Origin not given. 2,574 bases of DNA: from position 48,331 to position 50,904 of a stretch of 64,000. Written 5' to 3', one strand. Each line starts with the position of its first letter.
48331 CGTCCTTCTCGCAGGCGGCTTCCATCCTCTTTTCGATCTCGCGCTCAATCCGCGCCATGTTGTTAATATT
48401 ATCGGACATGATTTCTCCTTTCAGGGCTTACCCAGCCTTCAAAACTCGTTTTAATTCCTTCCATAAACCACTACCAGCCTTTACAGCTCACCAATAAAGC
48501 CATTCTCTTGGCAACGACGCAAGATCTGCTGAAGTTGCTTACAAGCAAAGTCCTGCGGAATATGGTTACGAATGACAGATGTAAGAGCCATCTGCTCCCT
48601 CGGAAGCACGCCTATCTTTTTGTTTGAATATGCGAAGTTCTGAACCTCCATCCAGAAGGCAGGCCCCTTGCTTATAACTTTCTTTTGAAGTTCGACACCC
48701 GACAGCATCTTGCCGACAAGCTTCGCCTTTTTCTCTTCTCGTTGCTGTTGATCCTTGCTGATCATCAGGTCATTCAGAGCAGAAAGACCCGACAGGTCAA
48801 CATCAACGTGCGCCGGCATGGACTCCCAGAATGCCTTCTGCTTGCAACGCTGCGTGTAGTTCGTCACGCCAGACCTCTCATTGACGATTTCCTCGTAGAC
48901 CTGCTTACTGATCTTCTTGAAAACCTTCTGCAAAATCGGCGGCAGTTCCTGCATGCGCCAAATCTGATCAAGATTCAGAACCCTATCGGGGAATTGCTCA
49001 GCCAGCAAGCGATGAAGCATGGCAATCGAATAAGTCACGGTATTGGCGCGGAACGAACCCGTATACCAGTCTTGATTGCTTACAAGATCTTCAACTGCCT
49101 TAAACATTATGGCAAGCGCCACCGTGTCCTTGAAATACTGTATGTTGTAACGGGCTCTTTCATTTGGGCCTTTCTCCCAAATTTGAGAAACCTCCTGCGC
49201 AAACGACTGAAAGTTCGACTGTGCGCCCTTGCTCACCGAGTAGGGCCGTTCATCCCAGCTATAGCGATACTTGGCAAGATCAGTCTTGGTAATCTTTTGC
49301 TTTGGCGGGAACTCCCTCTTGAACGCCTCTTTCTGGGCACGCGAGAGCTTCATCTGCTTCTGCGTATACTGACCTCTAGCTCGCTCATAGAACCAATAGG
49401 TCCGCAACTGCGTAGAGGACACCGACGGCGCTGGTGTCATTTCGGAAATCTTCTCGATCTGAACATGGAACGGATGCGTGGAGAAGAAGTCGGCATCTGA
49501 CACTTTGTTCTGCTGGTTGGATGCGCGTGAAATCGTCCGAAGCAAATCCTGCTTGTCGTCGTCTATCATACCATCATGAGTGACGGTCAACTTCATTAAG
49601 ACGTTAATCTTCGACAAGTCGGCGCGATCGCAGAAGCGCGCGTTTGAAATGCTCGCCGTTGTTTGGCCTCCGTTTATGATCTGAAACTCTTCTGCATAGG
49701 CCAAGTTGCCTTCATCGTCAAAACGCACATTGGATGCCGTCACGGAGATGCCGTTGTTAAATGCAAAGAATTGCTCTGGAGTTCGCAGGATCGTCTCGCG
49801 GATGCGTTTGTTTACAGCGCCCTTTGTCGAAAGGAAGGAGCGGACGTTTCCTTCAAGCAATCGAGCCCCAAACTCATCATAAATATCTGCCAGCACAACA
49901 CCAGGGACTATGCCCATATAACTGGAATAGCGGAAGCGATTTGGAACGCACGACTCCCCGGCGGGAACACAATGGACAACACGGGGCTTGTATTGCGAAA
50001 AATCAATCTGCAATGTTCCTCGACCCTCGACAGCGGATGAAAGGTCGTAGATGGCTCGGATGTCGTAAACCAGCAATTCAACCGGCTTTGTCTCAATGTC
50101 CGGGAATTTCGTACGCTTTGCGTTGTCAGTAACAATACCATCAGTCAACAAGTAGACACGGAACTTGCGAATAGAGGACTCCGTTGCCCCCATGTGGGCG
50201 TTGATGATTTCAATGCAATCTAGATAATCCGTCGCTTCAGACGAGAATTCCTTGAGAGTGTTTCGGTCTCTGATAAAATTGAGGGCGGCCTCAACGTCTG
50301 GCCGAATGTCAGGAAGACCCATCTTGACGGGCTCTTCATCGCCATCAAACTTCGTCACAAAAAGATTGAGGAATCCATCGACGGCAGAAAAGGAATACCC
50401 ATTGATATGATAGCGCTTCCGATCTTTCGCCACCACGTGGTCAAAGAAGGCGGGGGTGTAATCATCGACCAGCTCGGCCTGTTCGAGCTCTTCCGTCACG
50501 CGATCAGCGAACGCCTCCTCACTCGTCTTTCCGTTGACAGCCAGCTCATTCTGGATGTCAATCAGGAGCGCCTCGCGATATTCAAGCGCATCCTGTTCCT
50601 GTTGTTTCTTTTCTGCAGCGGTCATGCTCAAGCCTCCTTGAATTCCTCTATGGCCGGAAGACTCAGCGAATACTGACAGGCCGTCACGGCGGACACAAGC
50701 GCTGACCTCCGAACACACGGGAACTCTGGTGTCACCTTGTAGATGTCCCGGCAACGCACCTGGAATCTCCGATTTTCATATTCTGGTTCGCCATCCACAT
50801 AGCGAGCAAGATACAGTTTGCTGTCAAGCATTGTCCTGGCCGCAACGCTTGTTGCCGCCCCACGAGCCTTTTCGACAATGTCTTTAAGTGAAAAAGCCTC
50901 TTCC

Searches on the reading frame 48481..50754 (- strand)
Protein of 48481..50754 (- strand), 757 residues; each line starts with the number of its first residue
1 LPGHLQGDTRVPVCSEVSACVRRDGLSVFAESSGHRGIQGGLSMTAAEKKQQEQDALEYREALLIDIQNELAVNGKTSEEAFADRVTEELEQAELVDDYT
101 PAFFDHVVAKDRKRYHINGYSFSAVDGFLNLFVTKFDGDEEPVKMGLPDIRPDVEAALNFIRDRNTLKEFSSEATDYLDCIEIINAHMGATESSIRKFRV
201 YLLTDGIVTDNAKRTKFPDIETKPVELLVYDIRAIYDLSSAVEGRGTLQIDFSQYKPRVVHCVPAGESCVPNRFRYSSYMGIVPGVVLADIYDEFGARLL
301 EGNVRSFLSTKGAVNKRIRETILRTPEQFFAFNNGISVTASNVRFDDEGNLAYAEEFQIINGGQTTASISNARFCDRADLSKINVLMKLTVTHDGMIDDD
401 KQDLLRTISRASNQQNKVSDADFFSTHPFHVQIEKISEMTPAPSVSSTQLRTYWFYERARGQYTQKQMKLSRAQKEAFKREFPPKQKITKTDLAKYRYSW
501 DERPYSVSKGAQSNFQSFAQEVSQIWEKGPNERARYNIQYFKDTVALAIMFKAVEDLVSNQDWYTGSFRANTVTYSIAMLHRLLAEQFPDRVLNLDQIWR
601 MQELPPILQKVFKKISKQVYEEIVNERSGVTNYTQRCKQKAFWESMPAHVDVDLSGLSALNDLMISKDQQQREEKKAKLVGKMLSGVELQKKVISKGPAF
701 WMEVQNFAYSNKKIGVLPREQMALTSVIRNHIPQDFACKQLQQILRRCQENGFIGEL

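Call 63: search_protein_families(library=pfam, proteins=[window:48481-50754:-], max_evalue=0.00001)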
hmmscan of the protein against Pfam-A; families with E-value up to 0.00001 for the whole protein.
window:48481-50754:- (757 aa): 2 families
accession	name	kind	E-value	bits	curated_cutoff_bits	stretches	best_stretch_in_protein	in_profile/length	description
PF10592.14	AIPR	-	1.2e-96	324.5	25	1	300-626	1-307/308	AIPR protein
PF22879.1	AIPR_N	-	6.1e-23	81.9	28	1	82-236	1-150/151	Abortive infection phage resistance protein N-terminal domain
